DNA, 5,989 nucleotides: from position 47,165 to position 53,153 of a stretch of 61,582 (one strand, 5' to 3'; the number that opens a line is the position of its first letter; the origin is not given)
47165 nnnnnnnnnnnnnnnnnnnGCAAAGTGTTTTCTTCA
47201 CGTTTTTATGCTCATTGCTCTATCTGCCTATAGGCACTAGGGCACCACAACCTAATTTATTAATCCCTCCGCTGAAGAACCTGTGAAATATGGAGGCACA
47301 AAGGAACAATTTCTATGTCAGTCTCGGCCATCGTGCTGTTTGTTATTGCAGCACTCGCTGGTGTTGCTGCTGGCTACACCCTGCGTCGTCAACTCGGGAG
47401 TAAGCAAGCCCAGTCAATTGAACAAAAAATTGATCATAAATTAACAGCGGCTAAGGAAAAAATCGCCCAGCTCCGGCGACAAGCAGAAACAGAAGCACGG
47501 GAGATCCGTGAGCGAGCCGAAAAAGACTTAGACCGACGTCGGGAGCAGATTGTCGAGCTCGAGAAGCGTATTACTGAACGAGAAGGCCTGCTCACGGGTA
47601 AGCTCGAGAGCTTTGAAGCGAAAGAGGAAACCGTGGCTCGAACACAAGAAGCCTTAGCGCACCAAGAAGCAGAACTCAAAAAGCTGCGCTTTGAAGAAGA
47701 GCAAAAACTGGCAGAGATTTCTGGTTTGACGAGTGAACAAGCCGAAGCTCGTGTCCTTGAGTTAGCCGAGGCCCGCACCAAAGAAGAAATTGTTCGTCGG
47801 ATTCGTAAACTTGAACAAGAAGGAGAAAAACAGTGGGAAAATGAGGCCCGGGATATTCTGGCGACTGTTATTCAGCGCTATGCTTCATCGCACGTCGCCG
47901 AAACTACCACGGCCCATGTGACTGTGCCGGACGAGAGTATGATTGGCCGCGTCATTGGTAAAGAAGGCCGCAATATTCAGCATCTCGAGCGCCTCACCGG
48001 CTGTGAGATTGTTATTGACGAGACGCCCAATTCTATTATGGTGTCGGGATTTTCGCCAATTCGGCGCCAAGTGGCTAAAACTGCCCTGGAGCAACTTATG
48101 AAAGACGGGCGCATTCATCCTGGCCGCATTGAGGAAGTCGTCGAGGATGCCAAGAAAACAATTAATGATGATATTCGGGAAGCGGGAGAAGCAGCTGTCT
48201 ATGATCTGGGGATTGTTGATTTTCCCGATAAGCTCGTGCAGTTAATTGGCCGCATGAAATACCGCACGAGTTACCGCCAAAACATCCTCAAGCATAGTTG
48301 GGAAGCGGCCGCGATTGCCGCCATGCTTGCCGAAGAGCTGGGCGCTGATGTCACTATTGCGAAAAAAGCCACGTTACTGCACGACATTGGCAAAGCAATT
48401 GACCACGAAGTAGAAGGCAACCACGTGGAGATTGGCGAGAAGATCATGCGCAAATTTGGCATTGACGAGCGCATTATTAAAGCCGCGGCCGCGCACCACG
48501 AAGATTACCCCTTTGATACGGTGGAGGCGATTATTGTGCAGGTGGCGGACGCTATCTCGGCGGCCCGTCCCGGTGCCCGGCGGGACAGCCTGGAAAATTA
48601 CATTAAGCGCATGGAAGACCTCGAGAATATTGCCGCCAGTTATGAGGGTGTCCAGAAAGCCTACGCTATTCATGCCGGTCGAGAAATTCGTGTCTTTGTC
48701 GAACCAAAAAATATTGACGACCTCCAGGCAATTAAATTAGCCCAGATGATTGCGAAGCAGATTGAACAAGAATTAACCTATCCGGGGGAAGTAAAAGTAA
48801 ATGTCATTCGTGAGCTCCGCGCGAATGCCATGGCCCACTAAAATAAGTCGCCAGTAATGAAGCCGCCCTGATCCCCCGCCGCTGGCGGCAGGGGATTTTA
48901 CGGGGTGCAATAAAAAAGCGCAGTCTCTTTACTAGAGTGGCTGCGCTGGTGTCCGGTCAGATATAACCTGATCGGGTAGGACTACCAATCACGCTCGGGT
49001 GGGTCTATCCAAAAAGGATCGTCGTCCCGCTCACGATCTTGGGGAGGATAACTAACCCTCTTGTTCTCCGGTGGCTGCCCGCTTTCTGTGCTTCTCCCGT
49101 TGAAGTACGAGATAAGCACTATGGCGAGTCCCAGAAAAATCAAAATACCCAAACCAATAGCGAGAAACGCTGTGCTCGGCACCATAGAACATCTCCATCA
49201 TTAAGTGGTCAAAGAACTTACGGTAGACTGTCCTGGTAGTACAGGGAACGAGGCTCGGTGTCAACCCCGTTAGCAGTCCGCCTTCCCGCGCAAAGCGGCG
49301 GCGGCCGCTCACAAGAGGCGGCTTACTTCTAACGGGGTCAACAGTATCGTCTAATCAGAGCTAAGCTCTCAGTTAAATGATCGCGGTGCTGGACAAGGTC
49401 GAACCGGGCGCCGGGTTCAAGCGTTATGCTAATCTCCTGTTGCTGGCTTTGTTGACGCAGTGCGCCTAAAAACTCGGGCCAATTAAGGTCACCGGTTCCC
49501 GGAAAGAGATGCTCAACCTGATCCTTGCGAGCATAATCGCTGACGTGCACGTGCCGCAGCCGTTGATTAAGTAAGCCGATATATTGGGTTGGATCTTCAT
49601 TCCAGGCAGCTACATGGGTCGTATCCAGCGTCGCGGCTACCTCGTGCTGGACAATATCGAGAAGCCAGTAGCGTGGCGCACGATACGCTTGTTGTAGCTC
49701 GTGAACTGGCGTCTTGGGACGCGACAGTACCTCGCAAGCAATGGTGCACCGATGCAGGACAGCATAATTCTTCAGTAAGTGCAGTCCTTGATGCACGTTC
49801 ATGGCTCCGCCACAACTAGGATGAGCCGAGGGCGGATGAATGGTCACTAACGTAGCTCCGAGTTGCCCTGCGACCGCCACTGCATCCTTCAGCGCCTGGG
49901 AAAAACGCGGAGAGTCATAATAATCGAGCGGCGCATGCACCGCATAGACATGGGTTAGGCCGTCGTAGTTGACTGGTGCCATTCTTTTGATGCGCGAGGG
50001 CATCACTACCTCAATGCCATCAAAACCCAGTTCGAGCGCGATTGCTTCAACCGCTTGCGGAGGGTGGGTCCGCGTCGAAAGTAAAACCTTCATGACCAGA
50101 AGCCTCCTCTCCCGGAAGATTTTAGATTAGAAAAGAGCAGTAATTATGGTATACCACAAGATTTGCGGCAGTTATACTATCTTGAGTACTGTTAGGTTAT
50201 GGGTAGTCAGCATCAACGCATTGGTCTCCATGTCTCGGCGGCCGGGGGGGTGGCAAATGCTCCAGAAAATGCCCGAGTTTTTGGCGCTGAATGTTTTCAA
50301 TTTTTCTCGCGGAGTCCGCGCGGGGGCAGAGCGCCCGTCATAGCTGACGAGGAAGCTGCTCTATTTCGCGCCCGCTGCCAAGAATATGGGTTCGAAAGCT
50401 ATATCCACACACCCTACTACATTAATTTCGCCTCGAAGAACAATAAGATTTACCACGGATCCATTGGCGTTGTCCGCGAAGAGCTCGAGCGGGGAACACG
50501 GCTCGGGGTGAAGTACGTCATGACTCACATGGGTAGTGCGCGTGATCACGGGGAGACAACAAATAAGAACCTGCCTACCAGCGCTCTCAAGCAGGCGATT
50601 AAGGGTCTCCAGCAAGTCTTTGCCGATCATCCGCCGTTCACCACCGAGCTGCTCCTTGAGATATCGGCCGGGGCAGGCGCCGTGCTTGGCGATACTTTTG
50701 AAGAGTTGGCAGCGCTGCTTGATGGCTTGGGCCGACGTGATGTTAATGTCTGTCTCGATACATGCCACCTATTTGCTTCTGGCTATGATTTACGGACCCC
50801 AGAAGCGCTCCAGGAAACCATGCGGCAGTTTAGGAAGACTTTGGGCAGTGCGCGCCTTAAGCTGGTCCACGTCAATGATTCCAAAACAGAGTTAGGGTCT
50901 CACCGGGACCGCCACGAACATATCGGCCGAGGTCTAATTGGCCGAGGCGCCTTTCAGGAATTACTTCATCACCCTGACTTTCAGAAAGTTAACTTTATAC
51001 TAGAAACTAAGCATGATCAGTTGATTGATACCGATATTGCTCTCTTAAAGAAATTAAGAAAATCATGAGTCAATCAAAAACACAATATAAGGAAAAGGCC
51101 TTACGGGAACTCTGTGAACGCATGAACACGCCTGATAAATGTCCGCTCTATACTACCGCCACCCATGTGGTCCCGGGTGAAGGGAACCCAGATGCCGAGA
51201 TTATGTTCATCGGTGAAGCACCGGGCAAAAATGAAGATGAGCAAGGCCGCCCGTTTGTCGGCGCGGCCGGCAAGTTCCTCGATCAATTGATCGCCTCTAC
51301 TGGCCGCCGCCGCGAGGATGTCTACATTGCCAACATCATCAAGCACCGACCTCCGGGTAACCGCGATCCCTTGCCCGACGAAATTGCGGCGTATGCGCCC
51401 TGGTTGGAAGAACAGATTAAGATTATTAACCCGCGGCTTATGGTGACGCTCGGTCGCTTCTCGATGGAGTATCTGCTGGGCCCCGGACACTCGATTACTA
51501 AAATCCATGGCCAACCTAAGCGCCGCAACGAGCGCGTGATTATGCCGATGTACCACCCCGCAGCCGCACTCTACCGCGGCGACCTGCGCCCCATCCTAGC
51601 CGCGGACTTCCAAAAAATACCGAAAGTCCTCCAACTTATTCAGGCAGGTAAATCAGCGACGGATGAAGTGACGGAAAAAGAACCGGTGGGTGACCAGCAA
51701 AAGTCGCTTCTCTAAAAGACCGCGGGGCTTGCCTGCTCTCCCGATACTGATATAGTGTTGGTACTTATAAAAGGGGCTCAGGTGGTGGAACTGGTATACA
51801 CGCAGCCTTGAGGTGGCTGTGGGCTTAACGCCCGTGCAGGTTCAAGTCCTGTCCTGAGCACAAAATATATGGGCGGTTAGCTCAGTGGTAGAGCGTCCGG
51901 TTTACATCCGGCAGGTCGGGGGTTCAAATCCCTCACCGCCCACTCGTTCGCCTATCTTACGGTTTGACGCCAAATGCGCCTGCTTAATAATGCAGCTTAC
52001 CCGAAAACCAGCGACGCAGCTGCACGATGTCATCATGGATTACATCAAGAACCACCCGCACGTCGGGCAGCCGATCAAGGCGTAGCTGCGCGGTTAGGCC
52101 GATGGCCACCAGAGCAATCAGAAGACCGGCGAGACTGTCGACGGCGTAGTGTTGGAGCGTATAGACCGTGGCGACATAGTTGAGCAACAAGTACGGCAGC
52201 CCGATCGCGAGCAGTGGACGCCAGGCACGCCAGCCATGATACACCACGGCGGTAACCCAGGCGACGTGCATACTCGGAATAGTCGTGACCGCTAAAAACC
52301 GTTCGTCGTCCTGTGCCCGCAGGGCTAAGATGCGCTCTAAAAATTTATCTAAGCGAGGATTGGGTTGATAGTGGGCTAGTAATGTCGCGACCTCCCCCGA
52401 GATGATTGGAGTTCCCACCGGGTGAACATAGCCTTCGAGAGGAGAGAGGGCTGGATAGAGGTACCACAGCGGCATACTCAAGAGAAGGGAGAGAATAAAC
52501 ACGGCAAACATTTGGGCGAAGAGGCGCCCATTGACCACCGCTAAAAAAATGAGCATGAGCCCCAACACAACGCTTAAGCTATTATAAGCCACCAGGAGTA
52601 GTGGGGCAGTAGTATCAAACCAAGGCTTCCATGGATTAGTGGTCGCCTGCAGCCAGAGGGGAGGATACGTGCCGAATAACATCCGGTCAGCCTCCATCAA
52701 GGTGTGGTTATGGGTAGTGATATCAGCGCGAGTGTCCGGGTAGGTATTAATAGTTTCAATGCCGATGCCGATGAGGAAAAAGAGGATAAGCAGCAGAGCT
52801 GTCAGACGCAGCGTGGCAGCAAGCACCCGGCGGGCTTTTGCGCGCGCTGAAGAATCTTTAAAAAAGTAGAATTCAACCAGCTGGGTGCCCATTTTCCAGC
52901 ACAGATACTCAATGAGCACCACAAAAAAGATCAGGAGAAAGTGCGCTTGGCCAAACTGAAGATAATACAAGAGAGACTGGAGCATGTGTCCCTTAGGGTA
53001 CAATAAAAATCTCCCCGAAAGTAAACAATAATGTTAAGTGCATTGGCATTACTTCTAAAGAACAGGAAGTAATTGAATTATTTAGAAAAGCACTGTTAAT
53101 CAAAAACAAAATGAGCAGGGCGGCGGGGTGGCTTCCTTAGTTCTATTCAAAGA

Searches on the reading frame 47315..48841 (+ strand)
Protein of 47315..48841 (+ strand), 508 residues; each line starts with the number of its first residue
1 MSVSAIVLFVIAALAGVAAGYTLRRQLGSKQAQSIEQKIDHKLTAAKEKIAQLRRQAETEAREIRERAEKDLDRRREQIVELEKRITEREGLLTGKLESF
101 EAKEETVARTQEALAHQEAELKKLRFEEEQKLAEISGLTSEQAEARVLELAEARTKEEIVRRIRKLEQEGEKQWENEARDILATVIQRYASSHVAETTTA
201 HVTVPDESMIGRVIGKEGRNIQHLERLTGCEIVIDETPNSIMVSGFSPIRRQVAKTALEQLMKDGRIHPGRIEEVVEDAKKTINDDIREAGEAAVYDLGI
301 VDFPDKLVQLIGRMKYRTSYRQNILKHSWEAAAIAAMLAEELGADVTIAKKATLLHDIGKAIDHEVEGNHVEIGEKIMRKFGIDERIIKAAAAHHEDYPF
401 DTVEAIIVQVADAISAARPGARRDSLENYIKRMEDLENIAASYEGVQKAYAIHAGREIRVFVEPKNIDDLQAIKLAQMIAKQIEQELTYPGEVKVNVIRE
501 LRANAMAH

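Call 9: find_encoding_contigs(protein=window:47315-48841:+, flank=10000, max_places=6)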
Protein window:47315-48841:+ (508 aa): no gene with exactly this product is on record in the collection.

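Call 10: search_protein_families(library=pfam, proteins=[window:47315-48841:+])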
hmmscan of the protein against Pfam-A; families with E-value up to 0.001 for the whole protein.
window:47315-48841:+ (508 aa): 4 families
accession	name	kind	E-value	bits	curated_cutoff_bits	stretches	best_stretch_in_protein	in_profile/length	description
PF12072.13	RNase_Y_N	-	1.5e-25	90.3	32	1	5-193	2-201/201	RNase Y N-terminal region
PF01966.28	HD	-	2.6e-19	70.1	22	1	325-416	2-115/116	HD domain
PF00013.35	KH_1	-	6.7e-12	45.4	21.5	1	201-259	3-65/66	KH domain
PF08668.18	HDOD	-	1e-05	25.6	22.9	0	320-362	91-134/196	HDOD domain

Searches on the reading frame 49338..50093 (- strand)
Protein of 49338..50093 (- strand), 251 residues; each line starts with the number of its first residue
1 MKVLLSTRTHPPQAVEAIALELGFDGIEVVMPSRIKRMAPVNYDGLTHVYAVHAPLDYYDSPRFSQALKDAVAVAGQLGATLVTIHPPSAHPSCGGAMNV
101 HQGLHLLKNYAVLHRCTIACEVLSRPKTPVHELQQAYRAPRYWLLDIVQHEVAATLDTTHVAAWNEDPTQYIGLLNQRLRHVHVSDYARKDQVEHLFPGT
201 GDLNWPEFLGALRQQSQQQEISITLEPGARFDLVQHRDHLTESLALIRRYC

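Call 10: search_protein_families(library=pfam, proteins=[window:49338-50093:-])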
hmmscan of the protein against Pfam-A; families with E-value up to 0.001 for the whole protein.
window:49338-50093:- (251 aa): 1 family
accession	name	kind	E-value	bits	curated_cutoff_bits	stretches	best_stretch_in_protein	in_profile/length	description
PF01261.30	AP_endonuc_2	-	1.2e-16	61.6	31.1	1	64-227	66-229/249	Xylose isomerase-like TIM barrel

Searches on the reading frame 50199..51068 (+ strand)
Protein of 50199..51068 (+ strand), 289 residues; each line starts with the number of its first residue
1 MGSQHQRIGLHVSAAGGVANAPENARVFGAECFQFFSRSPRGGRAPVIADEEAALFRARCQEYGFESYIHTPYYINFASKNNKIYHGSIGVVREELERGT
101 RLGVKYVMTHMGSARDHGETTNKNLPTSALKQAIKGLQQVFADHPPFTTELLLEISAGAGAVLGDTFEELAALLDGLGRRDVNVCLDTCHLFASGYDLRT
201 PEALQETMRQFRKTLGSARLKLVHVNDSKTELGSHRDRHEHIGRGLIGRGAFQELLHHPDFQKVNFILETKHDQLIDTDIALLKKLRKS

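Call 10: search_protein_families(library=pfam, proteins=[window:50199-51068:+])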
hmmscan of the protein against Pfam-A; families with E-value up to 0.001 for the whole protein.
window:50199-51068:+ (289 aa): 1 family
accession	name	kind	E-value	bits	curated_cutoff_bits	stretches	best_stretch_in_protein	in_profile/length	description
PF01261.30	AP_endonuc_2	-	4e-47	161.5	31.1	1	24-285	3-248/249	Xylose isomerase-like TIM barrel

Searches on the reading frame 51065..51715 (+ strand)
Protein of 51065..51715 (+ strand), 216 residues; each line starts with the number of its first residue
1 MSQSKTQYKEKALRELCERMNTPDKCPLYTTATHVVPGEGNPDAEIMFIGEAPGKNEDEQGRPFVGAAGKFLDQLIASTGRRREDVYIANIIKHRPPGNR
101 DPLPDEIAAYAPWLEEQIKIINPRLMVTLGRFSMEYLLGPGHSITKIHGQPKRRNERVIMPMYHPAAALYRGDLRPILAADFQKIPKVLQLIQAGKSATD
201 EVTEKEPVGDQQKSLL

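Call 10: search_protein_families(library=pfam, proteins=[window:51065-51715:+])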
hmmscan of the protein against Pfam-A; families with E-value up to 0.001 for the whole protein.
window:51065-51715:+ (216 aa): 1 family
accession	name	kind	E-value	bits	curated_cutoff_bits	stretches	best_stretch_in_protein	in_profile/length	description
PF03167.25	UDG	-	5.5e-36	124.2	24.3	1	37-172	1-125/141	Uracil DNA glycosylase superfamily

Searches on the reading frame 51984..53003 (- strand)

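Call 10: search_protein_families(library=pfam, proteins=[window:51984-53003:-])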
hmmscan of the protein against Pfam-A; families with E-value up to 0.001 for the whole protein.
window:51984-53003:- (339 aa): 2 families
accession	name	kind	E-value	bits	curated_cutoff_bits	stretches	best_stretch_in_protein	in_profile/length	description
PF14378.12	PAP2_3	-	5.2e-17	62.7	27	1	101-302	2-189/190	PAP2 superfamily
PF01569.27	PAP2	-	3.1e-05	24.2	27.2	1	241-309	50-126/130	PAP2 superfamily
